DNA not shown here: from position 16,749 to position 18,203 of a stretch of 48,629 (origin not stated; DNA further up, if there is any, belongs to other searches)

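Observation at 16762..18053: Lower-GC orphan lipoprotein plus a coupled 46-codon micro-ORF wedged exactly between pfaC and oleA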

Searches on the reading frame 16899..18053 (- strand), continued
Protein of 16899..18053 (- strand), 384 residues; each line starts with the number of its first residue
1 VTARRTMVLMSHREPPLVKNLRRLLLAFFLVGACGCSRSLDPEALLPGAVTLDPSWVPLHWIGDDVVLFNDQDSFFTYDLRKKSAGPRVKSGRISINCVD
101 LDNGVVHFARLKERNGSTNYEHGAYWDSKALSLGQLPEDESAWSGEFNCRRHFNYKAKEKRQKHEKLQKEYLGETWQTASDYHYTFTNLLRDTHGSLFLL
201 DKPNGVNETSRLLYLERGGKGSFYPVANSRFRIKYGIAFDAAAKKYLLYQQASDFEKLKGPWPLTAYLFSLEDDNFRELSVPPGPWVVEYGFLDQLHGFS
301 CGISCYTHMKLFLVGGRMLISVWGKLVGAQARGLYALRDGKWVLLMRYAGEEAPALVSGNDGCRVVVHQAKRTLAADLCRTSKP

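Call 53: search_protein_families(library=pfam, proteins=[L015:9181-9957:+, L015:8186-9529:+, L015:7866-8783:+, L015:11534-12166:+, L015:12163-12702:+, L015:12336-13355:+, L009:3539-4444:+, L012:276-506:+, L011:3-293:+, L017:1258-3270:-], max_evalue=0.001)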
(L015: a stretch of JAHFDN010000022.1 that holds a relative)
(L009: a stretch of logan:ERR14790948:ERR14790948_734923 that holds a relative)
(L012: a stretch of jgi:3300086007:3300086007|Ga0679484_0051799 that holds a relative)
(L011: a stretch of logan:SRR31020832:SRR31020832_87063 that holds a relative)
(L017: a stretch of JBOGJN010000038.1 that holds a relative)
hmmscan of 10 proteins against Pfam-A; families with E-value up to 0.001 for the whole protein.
L015:9181-9957:+ (258 aa): 0 families

L015:8186-9529:+ (447 aa): 6 families
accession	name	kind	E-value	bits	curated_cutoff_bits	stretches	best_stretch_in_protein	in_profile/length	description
PF01209.24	Ubie_methyltran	-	2.3e-49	168.3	20.1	1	219-446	5-232/233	ubiE/COQ5 methyltransferase family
PF13649.12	Methyltransf_25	-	1.9e-16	60.9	27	1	266-361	2-97/97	Methyltransferase domain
PF08241.18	Methyltransf_11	-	7.4e-15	55.8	21.2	1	266-364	1-94/95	Methyltransferase domain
PF13847.12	Methyltransf_31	-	1.8e-10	41.1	27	1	265-368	7-112/145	Methyltransferase domain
PF08242.18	Methyltransf_12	-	7.3e-08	33.5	30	1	266-363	1-98/98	Methyltransferase domain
PF13489.12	Methyltransf_23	-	0.0002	21.6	27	1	245-430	5-162/164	Methyltransferase domain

L015:7866-8783:+ (305 aa): 1 family
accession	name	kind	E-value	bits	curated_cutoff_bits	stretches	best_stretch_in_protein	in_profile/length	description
PF01040.23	UbiA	-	7.3e-52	176.6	34.2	1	42-287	1-247/250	UbiA prenyltransferase family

L015:11534-12166:+ (210 aa): 0 families

L015:12163-12702:+ (179 aa): 1 family
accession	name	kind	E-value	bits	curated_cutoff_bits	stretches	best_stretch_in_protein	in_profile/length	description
PF01242.24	PTPS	-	1.2e-31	109.7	22.4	1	42-175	4-119/121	6-pyruvoyl tetrahydropterin synthase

L015:12336-13355:+ (339 aa): 2 families
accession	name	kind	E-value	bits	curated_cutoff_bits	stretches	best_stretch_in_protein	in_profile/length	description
PF04055.27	Radical_SAM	-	3.1e-08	34.4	29.5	1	149-225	4-88/166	Radical SAM superfamily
PF13353.11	Fer4_12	-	6.7e-05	23.6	22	1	133-215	1-82/137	4Fe-4S single cluster domain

L009:3539-4444:+ (302 aa): 4 families
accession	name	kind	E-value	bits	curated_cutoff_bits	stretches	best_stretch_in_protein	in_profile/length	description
PF13533.13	Biotin_lipoyl_2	-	9.9e-10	38.4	29.8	1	157-187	2-32/32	Biotin-lipoyl like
PF16576.10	HlyD_D23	-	7.4e-06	25.8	30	1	144-301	6-132/214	Barrel-sandwich domain of CusB or HlyD membrane-fusion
PF13437.12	HlyD_3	-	0.00028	22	22.2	0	157-193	1-38/106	HlyD family secretion protein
PF00364.28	Biotin_lipoyl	-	0.00033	20.9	22.1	1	156-186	43-73/73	Biotin-requiring enzyme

L012:276-506:+ (76 aa): 0 families

L011:3-293:+ (96 aa): 0 families

L017:1258-3270:- (670 aa): 0 families

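Call 54: search_protein_families(library=ncbifam, proteins=[L010:1404-1868:+], max_evalue=1e-10)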
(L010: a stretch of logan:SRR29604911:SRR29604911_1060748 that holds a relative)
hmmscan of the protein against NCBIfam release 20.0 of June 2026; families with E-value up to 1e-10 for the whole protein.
L010:1404-1868:+ (154 aa): 13 families
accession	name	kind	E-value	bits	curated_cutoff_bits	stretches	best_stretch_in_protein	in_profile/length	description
NF004514.1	PRK05855.1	equivalog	4.9e-22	78.2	455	1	13-120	13-120/578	SDR family oxidoreductase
NF002938.0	PRK03592.1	equivalog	2.5e-21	76.3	241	1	4-122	12-128/298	haloalkane dehalogenase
NF002043.0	PRK00870.1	subfamily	1.5e-19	70.6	265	1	20-145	44-172/302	haloalkane dehalogenase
NF011457.0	PRK14875.1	equivalog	8.1e-18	64.5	307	1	10-121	120-229/372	acetoin dehydrogenase dihydrolipoyllysine-residue acetyltransferase subunit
TIGR03056.1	bchO_mg_che_rel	equivalog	1e-16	60.8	172.55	1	11-112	15-117/278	alpha/beta fold hydrolase BchO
NF051488.1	bifunc_PcaDC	exception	1.1e-16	61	390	1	16-123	4-111/375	bifunctional 3-oxoadipate enol-lactonase/4-carboxymuconolactone decarboxylase PcaDC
NF045632.1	hydroxlase_HsaD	equivalog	5.2e-15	55.1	400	1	5-128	17-141/290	4,5:9,10-diseco-3-hydroxy-5,9,17-trioxoandrosta-1(10),2-diene-4-oate hydrolase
TIGR02427.1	protocat_pcaD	equivalog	1.9e-14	53.6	255.85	1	23-123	14-112/251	3-oxoadipate enol-lactonase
NF002873.0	PRK03204.1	equivalog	2.7e-14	53.2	466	1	15-119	27-130/286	haloalkane dehalogenase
TIGR03695.1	menH_SHCHC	equivalog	1e-13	51.3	208.55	1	22-126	2-107/252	2-succinyl-6-hydroxy-2,4-cyclohexadiene-1-carboxylate synthase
NF050089.1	i_nPHAscl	equivalog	1.8e-13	50.2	300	1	20-122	16-116/288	intracellular short-chain-length polyhydroxyalkanoate depolymerase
TIGR03611.1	RutD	equivalog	6.3e-13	48.7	238.5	1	14-123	5-113/258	pyrimidine utilization protein D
NF051487.1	bifunc_PcaCD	exception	2.2e-11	43.5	430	1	27-129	177-277/413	bifunctional 4-carboxymuconolactone decarboxylase/3-oxoadipate enol-lactonase PcaCD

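Call 65: search_protein_families(library=phrogs, proteins=[window:16899-18053:-], max_evalue=0.01)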
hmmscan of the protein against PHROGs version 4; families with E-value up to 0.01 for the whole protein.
window:16899-18053:- (384 aa): 0 families

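Call 66: search_protein_families(library=padloc, proteins=[window:16899-18053:-], max_evalue=0.01)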
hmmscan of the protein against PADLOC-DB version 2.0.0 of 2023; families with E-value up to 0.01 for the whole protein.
window:16899-18053:- (384 aa): 0 families

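Call 68: search_solved_structures(query=A4, max_evalue=5)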
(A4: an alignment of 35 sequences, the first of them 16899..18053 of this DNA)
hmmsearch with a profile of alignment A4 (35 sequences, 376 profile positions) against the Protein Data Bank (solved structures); distinct sequences matched with E-value up to 5: 7.
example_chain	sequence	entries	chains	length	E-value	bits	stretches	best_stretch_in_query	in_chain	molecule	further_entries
9zll_F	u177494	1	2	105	0.31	13.3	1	171-256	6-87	BREX-1 system phosphatase PglZ type A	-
1x4o_A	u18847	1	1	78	0.56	12.5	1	192-249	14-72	Splicing factor 4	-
4gxo_A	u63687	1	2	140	0.78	12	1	157-226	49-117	MarR family regulatory protein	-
3hrm_A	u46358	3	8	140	1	11.6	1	157-226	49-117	HTH-type transcriptional regulator sarZ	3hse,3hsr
7u8g_B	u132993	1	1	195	1.2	11.4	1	302-342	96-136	Cytochrome b-245 light chain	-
8gz3_A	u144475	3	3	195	1.2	11.4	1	302-342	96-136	Cytochrome b-245 light chain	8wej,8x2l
8kei_A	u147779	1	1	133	1.4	11.1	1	302-340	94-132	Cytochrome b-245 light chain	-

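Call 69: fold_search(model_id=the predicted structure, library=viral)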
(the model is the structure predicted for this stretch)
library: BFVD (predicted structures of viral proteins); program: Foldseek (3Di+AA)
matches with E <= 10: 972; with E <= 0.001: 87
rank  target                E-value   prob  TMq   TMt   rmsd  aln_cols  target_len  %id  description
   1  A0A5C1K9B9            1.4e-06  1.00  0.36  0.24  10.7       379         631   12  Uncharacterized protein [Pseudomonas phage vB_PaeM_PS119XW]
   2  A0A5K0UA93            3.4e-06  1.00  0.27  0.18  15.9       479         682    9  Uncharacterized protein [Yasminevirus sp. GU-2018]
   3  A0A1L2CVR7            4.9e-06  1.00  0.31  0.39  10.6       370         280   11  Structural protein [Pectobacterium phage vB_PcaM_CBB]
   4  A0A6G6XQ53            5.7e-06  1.00  0.32  0.27  21.9       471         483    9  (no name in the UniProt tables at hand)
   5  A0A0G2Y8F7            6.7e-06  1.00  0.29  0.23  15.4       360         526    9  WD-repeat family protein [Acanthamoeba polyphaga mimivirus Kroon]
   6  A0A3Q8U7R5            7.0e-06  1.00  0.24  0.20  10.5       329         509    8  Putative BTB/POZ domain-containing protein [Megavirus baoshan]
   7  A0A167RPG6            7.0e-06  1.00  0.25  0.22  10.8       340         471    6  Putative BTB/POZ domain-containing protein [Powai lake megavirus]
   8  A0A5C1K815            9.6e-06  1.00  0.31  0.36  12.2       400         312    6  Galactose oxidase [Pseudomonas phage vB_PaeM_PS119XW]
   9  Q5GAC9                1.0e-05  1.00  0.32  0.24  16.6       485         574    9  Sema domain-containing protein [Grouper iridovirus]
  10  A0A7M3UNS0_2          1.1e-05  1.00  0.35  0.14  12.8       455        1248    8  LamG-like jellyroll fold domain-containing protein [Pyramimonas orientalis virus]
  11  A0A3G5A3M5            1.1e-05  1.00  0.24  0.22  15.4       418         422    9  F-box domain-containing protein [Harvfovirus sp.]
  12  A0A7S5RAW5            1.3e-05  1.00  0.41  0.25   9.0       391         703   10  (no name in the UniProt tables at hand)
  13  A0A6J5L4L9            1.9e-05  1.00  0.34  0.19  10.7       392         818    7  Uncharacterized protein [uncultured Caudovirales phage]
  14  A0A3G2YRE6            2.1e-05  1.00  0.38  0.30  10.6       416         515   10  Uncharacterized protein [Lentibacter phage vB_LenP_ICBM2]
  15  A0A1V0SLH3            2.5e-05  1.00  0.33  0.27  15.4       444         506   11  Uncharacterized protein [Klosneuvirus KNV1]
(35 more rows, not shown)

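Call 72: find_encoding_contigs(protein=P0007, flank=6000, max_places=3)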
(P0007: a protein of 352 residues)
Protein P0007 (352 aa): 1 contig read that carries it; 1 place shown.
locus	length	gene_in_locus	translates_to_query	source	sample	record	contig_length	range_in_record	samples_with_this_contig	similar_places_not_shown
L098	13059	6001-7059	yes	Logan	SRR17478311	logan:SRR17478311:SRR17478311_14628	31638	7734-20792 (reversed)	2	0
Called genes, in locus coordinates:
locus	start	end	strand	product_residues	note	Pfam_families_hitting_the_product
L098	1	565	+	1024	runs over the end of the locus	-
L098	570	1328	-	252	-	PF20108:DUF6498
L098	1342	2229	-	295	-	-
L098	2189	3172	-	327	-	-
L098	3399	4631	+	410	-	PF00291:PALP, PF01842:ACT (weak)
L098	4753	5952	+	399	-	PF00108:Thiolase_N, PF02803:Thiolase_C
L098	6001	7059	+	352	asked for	-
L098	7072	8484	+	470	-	PF00749:tRNA-synt_1c, PF19269:Anticodon_2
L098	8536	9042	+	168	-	-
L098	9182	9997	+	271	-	PF12796:Ank_2 (weak), PF13637:Ank_4 (faint), PF13857:Ank_5 (faint), PF00023:Ank (faint), PF13606:Ank_3 (faint), PF12796:Ank_2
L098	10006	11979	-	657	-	PF16177:ACAS_N, PF00501:AMP-binding, PF13193:AMP-binding_C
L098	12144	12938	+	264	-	-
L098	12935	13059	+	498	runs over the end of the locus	-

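Call 73: find_encoding_contigs(protein=P0012, flank=6000, max_places=3)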
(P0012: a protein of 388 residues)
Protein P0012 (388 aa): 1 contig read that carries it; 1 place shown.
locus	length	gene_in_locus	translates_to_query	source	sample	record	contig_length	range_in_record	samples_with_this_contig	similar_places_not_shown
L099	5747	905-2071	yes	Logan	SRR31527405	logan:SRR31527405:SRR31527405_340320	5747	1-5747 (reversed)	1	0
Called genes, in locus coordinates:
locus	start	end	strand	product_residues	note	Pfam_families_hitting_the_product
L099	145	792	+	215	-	-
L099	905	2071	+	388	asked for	-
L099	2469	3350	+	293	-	-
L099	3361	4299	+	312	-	-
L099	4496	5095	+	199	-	-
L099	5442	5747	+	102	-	?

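Call 74: find_encoding_contigs(protein=P0060, flank=6000, max_places=3)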
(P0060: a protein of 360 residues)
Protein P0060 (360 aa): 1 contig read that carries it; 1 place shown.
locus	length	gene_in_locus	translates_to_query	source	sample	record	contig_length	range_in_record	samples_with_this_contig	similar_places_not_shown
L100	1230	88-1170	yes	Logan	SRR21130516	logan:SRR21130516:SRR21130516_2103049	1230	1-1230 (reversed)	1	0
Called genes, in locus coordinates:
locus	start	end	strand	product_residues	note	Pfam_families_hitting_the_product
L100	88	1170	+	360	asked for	-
